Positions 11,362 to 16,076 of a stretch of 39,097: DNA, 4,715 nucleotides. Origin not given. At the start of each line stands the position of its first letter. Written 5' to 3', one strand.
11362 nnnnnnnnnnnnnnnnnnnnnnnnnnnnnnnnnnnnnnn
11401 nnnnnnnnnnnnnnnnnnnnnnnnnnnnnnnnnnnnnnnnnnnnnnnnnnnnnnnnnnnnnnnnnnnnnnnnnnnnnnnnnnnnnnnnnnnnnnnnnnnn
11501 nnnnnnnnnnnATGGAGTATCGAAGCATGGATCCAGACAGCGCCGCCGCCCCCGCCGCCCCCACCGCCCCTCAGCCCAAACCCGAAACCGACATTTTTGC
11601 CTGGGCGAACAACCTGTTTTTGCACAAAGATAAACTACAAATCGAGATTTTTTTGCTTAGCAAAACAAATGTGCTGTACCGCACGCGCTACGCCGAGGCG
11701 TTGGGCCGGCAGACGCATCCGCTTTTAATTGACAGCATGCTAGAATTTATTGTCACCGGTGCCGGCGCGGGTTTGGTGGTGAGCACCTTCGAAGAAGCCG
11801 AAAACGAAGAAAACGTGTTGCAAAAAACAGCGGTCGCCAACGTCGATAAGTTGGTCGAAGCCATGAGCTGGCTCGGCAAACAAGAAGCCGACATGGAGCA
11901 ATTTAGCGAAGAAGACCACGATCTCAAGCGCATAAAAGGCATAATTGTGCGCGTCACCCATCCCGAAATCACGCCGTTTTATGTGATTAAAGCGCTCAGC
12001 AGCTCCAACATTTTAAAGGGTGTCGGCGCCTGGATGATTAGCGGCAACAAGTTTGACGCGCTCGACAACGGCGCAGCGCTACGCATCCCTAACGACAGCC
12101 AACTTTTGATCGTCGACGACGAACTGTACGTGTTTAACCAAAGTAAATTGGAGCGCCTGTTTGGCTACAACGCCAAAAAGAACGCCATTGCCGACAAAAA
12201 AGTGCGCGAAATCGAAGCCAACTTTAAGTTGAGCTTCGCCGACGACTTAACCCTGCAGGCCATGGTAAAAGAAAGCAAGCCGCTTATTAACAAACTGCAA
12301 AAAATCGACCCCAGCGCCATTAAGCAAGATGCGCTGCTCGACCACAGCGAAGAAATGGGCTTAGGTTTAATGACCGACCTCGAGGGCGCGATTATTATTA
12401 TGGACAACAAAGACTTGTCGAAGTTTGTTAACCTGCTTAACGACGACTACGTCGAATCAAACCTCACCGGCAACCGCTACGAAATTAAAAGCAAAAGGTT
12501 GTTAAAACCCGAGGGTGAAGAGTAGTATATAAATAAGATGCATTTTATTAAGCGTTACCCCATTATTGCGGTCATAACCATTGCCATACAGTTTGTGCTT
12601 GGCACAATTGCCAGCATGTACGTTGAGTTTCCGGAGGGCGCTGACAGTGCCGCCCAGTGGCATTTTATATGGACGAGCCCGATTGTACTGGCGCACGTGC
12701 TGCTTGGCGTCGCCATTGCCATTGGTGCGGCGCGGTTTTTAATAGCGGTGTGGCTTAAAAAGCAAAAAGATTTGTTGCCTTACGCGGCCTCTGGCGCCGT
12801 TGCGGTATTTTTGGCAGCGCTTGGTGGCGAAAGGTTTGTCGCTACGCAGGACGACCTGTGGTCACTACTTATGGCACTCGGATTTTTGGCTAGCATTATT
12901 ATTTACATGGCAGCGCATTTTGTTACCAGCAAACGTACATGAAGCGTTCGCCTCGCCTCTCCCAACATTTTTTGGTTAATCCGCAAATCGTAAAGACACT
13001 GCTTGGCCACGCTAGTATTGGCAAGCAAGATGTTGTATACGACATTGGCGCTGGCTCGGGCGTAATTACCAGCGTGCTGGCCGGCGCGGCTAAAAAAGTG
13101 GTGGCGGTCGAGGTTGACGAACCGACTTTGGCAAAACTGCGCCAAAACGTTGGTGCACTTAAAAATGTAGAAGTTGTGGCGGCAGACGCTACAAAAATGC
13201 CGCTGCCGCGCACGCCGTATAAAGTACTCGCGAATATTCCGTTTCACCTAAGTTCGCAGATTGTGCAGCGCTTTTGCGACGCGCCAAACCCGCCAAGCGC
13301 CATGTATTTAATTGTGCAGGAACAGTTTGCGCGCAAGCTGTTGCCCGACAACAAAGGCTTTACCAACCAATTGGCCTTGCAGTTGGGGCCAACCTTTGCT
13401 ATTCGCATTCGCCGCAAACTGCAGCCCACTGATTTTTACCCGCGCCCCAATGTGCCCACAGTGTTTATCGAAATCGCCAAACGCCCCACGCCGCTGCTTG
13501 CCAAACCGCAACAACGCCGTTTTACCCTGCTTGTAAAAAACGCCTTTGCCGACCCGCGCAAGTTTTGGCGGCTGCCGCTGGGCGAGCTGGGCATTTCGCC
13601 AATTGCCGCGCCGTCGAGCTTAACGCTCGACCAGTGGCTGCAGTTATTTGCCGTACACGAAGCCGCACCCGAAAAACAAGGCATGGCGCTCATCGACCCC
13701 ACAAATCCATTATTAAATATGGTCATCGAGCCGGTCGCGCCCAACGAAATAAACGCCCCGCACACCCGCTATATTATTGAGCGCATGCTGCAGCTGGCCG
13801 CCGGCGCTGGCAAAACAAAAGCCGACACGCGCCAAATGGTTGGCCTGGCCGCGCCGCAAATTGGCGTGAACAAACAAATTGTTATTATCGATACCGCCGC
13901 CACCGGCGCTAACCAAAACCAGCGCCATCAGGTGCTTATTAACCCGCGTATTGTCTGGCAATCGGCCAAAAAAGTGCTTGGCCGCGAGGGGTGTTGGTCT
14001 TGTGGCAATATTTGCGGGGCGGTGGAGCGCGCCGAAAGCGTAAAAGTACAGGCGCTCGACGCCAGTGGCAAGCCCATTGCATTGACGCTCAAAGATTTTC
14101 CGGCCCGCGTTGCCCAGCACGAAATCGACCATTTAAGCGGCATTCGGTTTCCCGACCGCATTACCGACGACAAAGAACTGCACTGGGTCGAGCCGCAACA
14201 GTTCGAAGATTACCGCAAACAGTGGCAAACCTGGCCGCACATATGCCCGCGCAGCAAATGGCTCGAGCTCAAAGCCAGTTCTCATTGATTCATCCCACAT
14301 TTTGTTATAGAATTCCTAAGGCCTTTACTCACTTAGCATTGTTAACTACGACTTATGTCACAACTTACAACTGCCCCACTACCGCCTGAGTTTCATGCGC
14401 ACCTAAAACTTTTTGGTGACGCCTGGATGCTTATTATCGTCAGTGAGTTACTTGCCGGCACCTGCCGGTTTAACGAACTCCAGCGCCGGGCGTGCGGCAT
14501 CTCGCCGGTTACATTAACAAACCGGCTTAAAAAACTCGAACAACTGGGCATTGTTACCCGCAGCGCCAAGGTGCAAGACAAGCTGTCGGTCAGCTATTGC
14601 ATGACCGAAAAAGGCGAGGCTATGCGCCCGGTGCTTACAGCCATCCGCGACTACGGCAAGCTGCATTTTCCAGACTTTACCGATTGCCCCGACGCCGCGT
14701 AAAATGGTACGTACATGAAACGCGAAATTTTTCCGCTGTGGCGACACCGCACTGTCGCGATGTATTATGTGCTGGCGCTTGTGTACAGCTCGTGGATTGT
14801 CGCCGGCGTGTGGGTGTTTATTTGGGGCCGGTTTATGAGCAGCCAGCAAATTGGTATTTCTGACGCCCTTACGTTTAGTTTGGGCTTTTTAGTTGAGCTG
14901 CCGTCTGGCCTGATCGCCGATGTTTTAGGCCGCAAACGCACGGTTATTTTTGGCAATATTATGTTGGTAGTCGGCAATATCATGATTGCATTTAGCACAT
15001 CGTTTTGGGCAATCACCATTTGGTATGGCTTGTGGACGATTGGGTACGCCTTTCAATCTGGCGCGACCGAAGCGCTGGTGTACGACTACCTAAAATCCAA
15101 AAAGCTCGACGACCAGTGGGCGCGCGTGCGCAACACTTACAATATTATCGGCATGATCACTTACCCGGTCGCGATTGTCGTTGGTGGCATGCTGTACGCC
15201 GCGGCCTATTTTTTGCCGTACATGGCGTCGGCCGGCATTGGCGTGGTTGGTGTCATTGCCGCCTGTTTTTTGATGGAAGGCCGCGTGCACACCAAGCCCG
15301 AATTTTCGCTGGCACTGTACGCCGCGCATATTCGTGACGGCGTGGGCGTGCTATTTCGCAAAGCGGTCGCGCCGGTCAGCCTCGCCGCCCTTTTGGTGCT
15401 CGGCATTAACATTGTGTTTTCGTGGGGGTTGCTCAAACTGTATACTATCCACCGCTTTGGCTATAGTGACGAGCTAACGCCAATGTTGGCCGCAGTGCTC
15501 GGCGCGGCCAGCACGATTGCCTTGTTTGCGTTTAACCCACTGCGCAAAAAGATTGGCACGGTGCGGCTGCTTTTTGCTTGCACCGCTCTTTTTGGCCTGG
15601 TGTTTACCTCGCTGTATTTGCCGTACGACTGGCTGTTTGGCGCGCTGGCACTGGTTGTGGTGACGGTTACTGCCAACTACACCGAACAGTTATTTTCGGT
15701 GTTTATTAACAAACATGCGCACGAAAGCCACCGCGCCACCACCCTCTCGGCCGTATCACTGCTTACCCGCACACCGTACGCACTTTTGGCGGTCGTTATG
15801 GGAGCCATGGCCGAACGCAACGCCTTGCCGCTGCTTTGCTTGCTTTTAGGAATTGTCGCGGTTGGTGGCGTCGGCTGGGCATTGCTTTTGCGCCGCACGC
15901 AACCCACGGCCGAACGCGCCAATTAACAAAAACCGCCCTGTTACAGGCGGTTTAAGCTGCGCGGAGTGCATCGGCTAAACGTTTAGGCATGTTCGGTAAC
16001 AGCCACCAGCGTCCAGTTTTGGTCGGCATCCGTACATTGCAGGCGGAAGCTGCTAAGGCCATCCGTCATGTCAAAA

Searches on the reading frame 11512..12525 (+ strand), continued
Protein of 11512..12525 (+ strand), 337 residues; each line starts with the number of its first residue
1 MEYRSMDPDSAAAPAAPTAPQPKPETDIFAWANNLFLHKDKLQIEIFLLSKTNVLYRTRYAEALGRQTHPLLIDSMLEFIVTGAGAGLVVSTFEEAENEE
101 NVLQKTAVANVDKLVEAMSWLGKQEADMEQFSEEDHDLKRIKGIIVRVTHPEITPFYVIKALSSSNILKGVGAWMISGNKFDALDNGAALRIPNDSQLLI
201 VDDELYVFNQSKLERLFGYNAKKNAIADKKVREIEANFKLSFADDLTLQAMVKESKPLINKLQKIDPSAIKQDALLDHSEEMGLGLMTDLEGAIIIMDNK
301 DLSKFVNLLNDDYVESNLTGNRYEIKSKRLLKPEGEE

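Call 78: search_protein_families(library=padloc, proteins=[L082:8478-9077:+, L047:8041-8460:+, L042:2093-3640:+, L061:9783-10370:+, L021:9639-10610:-], max_evalue=1)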
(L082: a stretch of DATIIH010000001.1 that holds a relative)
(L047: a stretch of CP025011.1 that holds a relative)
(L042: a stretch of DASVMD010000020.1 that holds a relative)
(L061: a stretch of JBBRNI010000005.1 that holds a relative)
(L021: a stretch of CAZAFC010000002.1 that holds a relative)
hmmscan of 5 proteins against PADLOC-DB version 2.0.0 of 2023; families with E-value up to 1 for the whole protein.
L082:8478-9077:+ (199 aa): 1 family
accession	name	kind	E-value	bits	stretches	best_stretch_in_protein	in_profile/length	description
PDLC00603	ZorA1|ZorA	-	0.0065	13.1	1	32-121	110-195/727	MotA/ExbB/TolQ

L047:8041-8460:+ (139 aa): 0 families

L042:2093-3640:+ (515 aa): 24 families
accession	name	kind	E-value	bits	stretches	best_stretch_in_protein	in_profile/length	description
PDLC05064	PDC-S68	-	2.8e-20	69.7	2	5-211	685-882/1273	-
PDLC05065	PDC-S68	-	6.8e-20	68.5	2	9-218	610-818/1221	-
PDLC01734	typeIV_RecD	-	1.9e-14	50.9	1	9-200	344-519/763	RecD_0_IVD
PDLC01148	RecD_like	-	3.6e-13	46.7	2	11-154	320-448/719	RecD/Tra ATPase fused to N-terminal HHH domain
PDLC02861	DpdF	-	6.7e-13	45.8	1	438-514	531-607/611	DpdF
PDLC02864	DpdF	-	1.8e-12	44.9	1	438-512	534-609/610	DpdF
PDLC05066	PDC-S68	-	1.4e-11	41.2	2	20-186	594-754/1202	-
PDLC04475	PDC-M16A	-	5.2e-11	39.8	1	20-209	31-241/721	-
PDLC02865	DpdF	-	2.1e-10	36.9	1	444-511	1431-1498/1499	DpdF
PDLC04476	PDC-M16A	-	6.5e-09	32.7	1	20-304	24-324/691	-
PDLC05035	PDC-S53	-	1.1e-07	28.4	2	10-200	500-661/900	-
PDLC02871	DpdF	-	3.5e-07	28.3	1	441-514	61-134/140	DpdF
PDLC04474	PDC-M16A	-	4.8e-06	23.3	1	18-211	233-436/917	-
PDLC02863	DpdF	-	7.9e-06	23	1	443-509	397-463/488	DpdF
PDLC04472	PDC-M16A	-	2.9e-05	20.6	1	138-304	379-539/930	-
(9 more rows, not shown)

L061:9783-10370:+ (195 aa): 0 families

L021:9639-10610:- (323 aa): 0 families

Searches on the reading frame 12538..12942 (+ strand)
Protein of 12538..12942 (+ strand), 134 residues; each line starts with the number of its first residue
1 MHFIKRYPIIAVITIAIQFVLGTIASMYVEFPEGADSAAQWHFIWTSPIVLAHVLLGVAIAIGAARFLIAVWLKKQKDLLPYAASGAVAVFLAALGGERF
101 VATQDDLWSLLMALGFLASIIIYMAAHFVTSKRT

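Call 5: search_protein_families(library=pfam, proteins=[window:12538-12942:+], max_evalue=0.01)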
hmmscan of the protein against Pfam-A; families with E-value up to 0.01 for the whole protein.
window:12538-12942:+ (134 aa): 0 families

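Call 6: search_protein_families(library=padloc, proteins=[window:12538-12942:+], max_evalue=1)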
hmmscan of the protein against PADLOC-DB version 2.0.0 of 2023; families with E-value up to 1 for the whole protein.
window:12538-12942:+ (134 aa): 0 families

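Call 7: search_protein_families(library=ncbifam, proteins=[window:12538-12942:+], max_evalue=1)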
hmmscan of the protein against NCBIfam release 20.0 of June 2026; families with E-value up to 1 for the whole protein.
window:12538-12942:+ (134 aa): 3 families
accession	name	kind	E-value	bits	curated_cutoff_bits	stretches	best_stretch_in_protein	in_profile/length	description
NF010801.0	PRK14205.1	equivalog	0.032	14.9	119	1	63-123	14-75/118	fluoride efflux transporter CrcB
NF045757.1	MPN565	equivalog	0.083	12.6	130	1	47-131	67-147/200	MPN565 family protein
NF010270.0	PRK13717.1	equivalog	0.11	12.6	195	1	39-68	14-43/128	type-F conjugative transfer system protein TrbI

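Call 71: search_solved_structures(query=window:12538-12942:+, max_evalue=10)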
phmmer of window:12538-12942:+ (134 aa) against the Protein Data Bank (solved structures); distinct sequences matched with E-value up to 10: 0.

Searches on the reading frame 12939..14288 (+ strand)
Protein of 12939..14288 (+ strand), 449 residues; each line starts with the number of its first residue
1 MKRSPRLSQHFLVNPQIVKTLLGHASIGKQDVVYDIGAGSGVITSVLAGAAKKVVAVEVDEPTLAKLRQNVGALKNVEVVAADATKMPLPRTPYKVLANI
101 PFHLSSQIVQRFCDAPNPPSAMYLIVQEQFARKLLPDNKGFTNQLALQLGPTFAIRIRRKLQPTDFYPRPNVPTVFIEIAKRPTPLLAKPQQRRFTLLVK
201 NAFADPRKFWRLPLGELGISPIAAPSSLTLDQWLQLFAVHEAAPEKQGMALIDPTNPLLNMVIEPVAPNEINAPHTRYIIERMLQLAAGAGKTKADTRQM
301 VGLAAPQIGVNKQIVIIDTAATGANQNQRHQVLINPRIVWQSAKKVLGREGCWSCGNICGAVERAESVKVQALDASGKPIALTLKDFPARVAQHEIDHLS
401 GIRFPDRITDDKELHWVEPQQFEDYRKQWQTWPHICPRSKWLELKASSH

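Call 5: search_protein_families(library=pfam, proteins=[window:12939-14288:+], max_evalue=0.01)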
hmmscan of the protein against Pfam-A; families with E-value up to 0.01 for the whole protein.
window:12939-14288:+ (449 aa): 10 families
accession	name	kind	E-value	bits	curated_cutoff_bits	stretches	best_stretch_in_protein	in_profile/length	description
PF01327.26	Pep_deformylase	-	8.4e-38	129.9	22.8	1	256-412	9-154/156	Polypeptide deformylase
PF00398.26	RrnaAD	-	9.4e-37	127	24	1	5-208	6-217/263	Ribosomal RNA adenine dimethylase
PF13649.12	Methyltransf_25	-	2.9e-09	37.9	27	1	33-99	1-70/97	Methyltransferase domain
PF08241.18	Methyltransf_11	-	4.7e-07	30.8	21.2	1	35-91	2-58/95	Methyltransferase domain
PF05175.20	MTS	-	1.1e-06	28.8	23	1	29-113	31-123/170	Methyltransferase small domain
PF13847.12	Methyltransf_31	-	3.1e-06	27.4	27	1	29-121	3-93/145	Methyltransferase domain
PF01135.25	PCMT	-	1.3e-05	25.5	20.3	1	14-96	58-145/210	Protein-L-isoaspartate(D-aspartate) O-methyltransferase (PCMT)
PF06325.19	PrmA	-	0.0024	17.9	22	1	29-74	161-207/296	Ribosomal protein L11 methyltransferase (PrmA)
PF02390.23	Methyltransf_4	-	0.0037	17.2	24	1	30-87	2-63/173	Putative methyltransferase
PF08242.18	Methyltransf_12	-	0.0072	17.5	30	0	35-87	2-56/98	Methyltransferase domain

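Call 6: search_protein_families(library=padloc, proteins=[window:12939-14288:+], max_evalue=1)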
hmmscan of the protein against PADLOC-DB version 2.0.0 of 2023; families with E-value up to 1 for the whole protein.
window:12939-14288:+ (449 aa): 3 families
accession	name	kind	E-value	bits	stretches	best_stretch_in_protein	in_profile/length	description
PDLC04134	mad2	-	4.9e-20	69.8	1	7-182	269-446/492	mads_2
PDLC03300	MTase_II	-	0.031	11.3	1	24-80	229-285/302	Type II methyltransferase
PDLC03248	MTase_II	-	0.085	9.6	1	11-62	12-64/521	Type II methyltransferase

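Call 7: search_protein_families(library=ncbifam, proteins=[window:12939-14288:+], max_evalue=1)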
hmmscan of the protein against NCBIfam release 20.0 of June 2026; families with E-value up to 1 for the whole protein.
window:12939-14288:+ (449 aa): 67 families (the best 25 are shown)
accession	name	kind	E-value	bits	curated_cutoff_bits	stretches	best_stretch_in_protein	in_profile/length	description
NF000499.2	Erm23S_rRNA_broad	equivalog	1e-51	175.7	212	1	8-208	2-199/244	23S ribosomal RNA methyltransferase Erm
TIGR00755.1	ksgA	equivalog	1.4e-39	135.9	171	1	5-216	5-218/256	16S rRNA (adenine(1518)-N(6)/adenine(1519)-N(6))-dimethyltransferase RsmA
TIGR00079.1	pept_deformyl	equivalog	2.7e-33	114.8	103.95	1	279-412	33-151/161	peptide deformylase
NF000337.1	erm_SHROVE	exception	4.2e-33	114.7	320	1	4-204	3-201/248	ErmE/ErmH/ErmO/ErmR family 23S rRNA (adenine(2058)-N(6))-methyltransferase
NF001159.1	PRK00150.1-3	subfamily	8.5e-33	113.2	125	1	297-413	40-155/167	peptide deformylase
NF012222.1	erm_A_23S_MT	exception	2.7e-27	95.8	475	1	2-199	3-195/243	23S rRNA (adenine(2058)-N(6))-methyltransferase Erm(A)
NF012218.0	erm_38_23S_MT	exception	4.5e-24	85.1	800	1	7-205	11-211/386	23S rRNA (adenine(2058)-N(6))-methyltransferase Erm(38)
NF000077.1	Erm42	exception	2.3e-23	82.9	600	1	8-175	19-185/303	23S rRNA (adenine(2058)-N(6))-methyltransferase Erm(42)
NF042988.1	Erm46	exception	6.6e-23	81.3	503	1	7-204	11-202/255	23S rRNA (adenine(2058)-N(6))-methyltransferase Erm(46)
NF042938.1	Erm55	exception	9.6e-20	70.7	525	1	7-204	11-202/270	23S rRNA (adenine(2058)-N(6))-methyltransferase Erm(55)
NF012223.0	erm_F_23S_MT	exception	1.2e-19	70.7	575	1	8-181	12-184/266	23S rRNA (adenine(2058)-N(6))-methyltransferase Erm(F)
NF045543.1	erm_G_23S_MT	exception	1.4e-19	70.9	515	1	8-201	9-198/244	23S rRNA (adenine(2058)-N(6))-methyltransferase Erm(G)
NF012220.1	erm_B_23S_MT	exception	1.4e-19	70.6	525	1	1-186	1-182/245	23S rRNA (adenine(2058)-N(6))-methyltransferase Erm(B)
NF000087.1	ErmO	exception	1.8e-19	70.2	450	1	5-204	9-208/259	23S rRNA (adenine(2058)-N(6))-methyltransferase Erm(O)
NF000411.1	Erm45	exception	5e-19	69.1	525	1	4-183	4-179/245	23S rRNA (adenine(2058)-N(6))-methyltransferase Erm(45)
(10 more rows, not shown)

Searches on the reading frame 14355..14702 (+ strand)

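Call 5: search_protein_families(library=pfam, proteins=[window:14355-14702:+], max_evalue=0.01)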
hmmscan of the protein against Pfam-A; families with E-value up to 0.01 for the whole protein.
window:14355-14702:+ (115 aa): 5 families
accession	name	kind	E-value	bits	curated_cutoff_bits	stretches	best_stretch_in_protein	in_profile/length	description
PF01638.23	HxlR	-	7.8e-21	74.2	20.8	1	20-105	2-87/91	HxlR-like helix-turn-helix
PF01047.28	MarR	-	5.4e-06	26.7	24.6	1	35-76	16-56/59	MarR family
PF13412.12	HTH_24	-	0.0053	16.8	21.9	1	45-68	25-48/48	Winged helix-turn-helix DNA-binding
PF12802.13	MarR_2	-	0.0067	17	27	1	44-71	28-54/61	MarR family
PF12840.13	HTH_20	-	0.0078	16.6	27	0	41-68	23-49/51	Helix-turn-helix domain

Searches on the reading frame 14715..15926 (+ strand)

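Call 5: search_protein_families(library=pfam, proteins=[window:14715-15926:+], max_evalue=0.01)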
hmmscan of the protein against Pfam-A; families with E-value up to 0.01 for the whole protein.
window:14715-15926:+ (403 aa): 2 families
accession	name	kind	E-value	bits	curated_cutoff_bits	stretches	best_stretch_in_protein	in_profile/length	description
PF07690.21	MFS_1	-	1.3e-19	70.7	33.4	1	23-349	9-337/347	Major Facilitator Superfamily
PF00083.30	Sugar_tr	-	0.00057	19.3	22.3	1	62-115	64-120/452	Sugar (and other) transporter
